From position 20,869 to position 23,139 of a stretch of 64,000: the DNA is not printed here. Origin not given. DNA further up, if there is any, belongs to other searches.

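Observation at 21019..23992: GT41 (OGT/SPINDLY-like) plus GT47 (exostosin-like) cassette: candidate cytoplasmic prime-and-extend glycosylation system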

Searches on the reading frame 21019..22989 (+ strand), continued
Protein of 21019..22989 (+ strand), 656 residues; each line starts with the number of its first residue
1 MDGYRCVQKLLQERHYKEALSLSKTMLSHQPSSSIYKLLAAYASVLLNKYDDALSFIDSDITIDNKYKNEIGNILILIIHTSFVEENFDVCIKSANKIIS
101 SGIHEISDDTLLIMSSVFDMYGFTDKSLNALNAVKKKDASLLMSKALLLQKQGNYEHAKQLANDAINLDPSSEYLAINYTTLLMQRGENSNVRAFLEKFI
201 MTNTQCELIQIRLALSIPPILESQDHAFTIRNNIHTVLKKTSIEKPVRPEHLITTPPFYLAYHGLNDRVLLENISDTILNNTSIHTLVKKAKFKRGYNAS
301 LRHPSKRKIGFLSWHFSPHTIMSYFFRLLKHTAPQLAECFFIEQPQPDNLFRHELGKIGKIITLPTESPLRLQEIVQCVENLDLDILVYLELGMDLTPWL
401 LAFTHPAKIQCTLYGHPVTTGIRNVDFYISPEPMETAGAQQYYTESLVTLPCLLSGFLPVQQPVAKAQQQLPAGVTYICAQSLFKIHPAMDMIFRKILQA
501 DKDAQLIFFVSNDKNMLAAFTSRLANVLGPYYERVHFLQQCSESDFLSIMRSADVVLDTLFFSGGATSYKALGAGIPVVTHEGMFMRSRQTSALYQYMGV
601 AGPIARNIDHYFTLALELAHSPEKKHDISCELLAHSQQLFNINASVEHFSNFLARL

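Call 25: find_encoding_contigs(protein=P0001, flank=10000, max_places=4)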
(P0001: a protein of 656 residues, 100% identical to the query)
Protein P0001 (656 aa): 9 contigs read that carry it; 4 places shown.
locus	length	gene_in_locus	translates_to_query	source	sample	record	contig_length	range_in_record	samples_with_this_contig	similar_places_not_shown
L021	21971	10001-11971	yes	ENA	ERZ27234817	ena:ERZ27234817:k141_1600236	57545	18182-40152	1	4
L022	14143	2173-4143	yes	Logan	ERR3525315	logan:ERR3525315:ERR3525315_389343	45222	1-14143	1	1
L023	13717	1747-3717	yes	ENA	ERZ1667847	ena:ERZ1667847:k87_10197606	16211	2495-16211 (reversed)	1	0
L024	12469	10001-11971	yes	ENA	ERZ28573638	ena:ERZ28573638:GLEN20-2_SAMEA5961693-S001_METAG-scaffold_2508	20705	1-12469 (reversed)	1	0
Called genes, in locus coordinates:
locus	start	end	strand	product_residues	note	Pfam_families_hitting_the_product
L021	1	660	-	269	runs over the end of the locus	PF10418:DHODB_Fe-S_bind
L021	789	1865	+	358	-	PF01321:Creatinase_N, PF00557:Peptidase_M24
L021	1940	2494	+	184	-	PF13238:AAA_18, PF01202:SKI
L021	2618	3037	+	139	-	PF00430:ATP-synt_B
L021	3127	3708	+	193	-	PF00430:ATP-synt_B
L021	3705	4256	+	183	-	PF00213:OSCP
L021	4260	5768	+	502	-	PF02874:ATP-synt_ab_N, PF00006:ATP-synt_ab, PF00306:ATP-synt_ab_C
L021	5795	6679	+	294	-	PF00231:ATP-synt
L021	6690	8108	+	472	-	PF02874:ATP-synt_ab_N, PF00006:ATP-synt_ab, PF22919:ATP-synt_VA_C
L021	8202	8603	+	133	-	PF02823:ATP-synt_DE_N, PF00401:ATP-synt_DE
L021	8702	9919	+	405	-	PF00278:Orn_DAP_Arg_deC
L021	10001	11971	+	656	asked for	PF12895:ANAPC3 (faint), PF14559:TPR_19 (faint), PF13844:Glyco_transf_41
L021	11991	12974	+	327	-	PF03016:Exostosin_GT47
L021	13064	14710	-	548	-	PF00118:Cpn60_TCP1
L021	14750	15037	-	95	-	PF00166:Cpn10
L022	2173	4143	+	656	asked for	PF12895:ANAPC3 (faint), PF14559:TPR_19 (faint), PF13844:Glyco_transf_41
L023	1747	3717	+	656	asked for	PF12895:ANAPC3 (faint), PF14559:TPR_19 (faint), PF13844:Glyco_transf_41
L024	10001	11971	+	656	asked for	PF12895:ANAPC3 (faint), PF14559:TPR_19 (faint), PF13844:Glyco_transf_41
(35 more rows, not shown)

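Call 43: predict_structure(alignment_id=A2)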
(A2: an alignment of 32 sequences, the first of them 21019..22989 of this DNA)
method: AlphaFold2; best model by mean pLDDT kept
length: 656 residues; sequences in the alignment: 32
mean_pLDDT: 92.6   pTM: 0.88
mean pLDDT of the five models: 92.6, 91.8, 91.3, 91.0, 90.5
residues with pLDDT >= 90: 545; 70-90: 96; 50-70: 14; < 50: 1
segments of 3 or more residues with pLDDT < 50: none
pLDDT, mean of each block of 10 residues (from residue 1): 88 96 92 88 95 82 71 93 91 91 87 92 92 91 94 93 96 93 85 92 90 92 96 93 85 91 94 95 91 65 95 96 96 97 96 97 86 93 97 93 95 90 95 96 97 92 82 97 96 98 98 93 97 97 93 97 91 97 94 97 95 98 97 95 97 94
secondary structure, 60 per line:
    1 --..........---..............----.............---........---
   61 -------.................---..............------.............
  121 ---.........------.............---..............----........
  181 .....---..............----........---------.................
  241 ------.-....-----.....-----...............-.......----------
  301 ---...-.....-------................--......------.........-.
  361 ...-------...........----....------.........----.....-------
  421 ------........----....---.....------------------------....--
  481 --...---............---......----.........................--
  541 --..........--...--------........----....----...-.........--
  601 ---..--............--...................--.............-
elements in order: H3-12 H16-29 H34-46 H50-57 H68-84 H88-101 H108-120 H124-132 H139-151 H155-168 H173-185 H189-202 H207-214 H224-240 H249-252 H258-262 H268-281 H284-290 E308-312 H320-335 E338-343 H350-358 E360-363 H371-381 E386-389 H396-404 E409-413 E427-431 H439-442 E446-450 E475-478 H489-500 E504-509 H514-534 E535-538 H543-552 E555-557 H566-573 E578-581 H590-598 H608-619 H622-640 H643-655

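Call 47: fold_search(model_id=the predicted structure, library=pdb)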
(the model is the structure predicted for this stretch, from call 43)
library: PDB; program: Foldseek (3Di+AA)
matches with E <= 10: 1841; with E <= 0.001: 334
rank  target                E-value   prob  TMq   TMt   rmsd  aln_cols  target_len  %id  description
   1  8dth_B                6.1e-27  1.00  0.67  0.63   9.4       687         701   17  Cryo-EM structure of Arabidopsis SPY alternative conformation 2 (released 2023-03-08)
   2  8dtg_B                3.7e-26  1.00  0.66  0.60  12.5       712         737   17  Cryo-EM structure of Arabidopsis SPY alternative conformation 1 (released 2023-03-08)
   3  8dtg_A                1.3e-25  1.00  0.66  0.55  10.3       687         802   17  Cryo-EM structure of Arabidopsis SPY alternative conformation 1 (released 2023-03-08)
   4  8dti_A                1.4e-24  1.00  0.56  0.58   8.4       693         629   17  Cryo-EM structure of Arabidopsis SPY in complex with GDP-fucose (released 2023-03-08)
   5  8dth_A                1.6e-24  1.00  0.68  0.61   8.0       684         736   17  Cryo-EM structure of Arabidopsis SPY alternative conformation 2 (released 2023-03-08)
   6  8dtf_A                2.4e-24  1.00  0.66  0.55   9.5       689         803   16  Cryo-EM structure of the full length Arabidopsis SPY with complete TPRs (released 2023-03-08)
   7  7y4i_B                2.5e-24  1.00  0.68  0.56   8.6       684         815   16  Crystal structure of SPINDLY in complex with GDP (released 2022-12-07)
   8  5djs_A                5.8e-24  1.00  0.54  0.65   7.7       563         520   21  Thermobaculum terrenum O-GlcNAc transferase mutant - K341M (released 2015-10-28)
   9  7y4i_A                1.6e-23  1.00  0.68  0.56   8.1       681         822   17  Crystal structure of SPINDLY in complex with GDP (released 2022-12-07)
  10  5hgv_A                3.1e-23  1.00  0.62  0.59   7.3       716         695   15  Structure of an O-GlcNAc transferase point mutant, D554N in complex with peptide (released 2016-09-14)
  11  7ntf_B                7.4e-23  1.00  0.53  0.43  19.7       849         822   14  Cryo-EM structure of unliganded O-GlcNAc transferase (released 2021-11-17)
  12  5a01_A                1.1e-22  1.00  0.60  0.58   8.2       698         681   16  O-GlcNAc transferase from Drososphila melanogaster (released 2016-04-27)
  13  2xgo_B                1.4e-22  1.00  0.65  0.77   4.8       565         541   16  XcOGT in complex with UDP-S-GlcNAc (released 2010-08-25)
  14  8cm9_B                2.0e-22  1.00  0.59  0.55   8.9       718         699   15  Structure of human O-GlcNAc transferase in complex with UDP and tP11 (released 2023-10-04)
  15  4gyw_A                2.4e-22  1.00  0.59  0.56   8.1       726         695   16  Crystal structure of human O-GlcNAc Transferase in complex with UDP and a glycopeptide (released 2012-10-31)
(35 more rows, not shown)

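Call 66: search_protein_families(library=pfam, proteins=[L018:2-646:+, L020:2655-5231:+], max_evalue=0.0001)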
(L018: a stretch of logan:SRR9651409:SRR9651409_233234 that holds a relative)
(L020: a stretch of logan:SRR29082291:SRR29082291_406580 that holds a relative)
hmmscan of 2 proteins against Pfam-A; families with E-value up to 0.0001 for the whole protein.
L018:2-646:+ (214 aa): 1 family
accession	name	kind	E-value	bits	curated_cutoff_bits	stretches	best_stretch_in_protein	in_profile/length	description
PF02896.24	PEP-utilizers_C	-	1.4e-14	54.5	22.8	1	1-79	203-280/293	PEP-utilising enzyme, PEP-binding domain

L020:2655-5231:+ (859 aa): 0 families
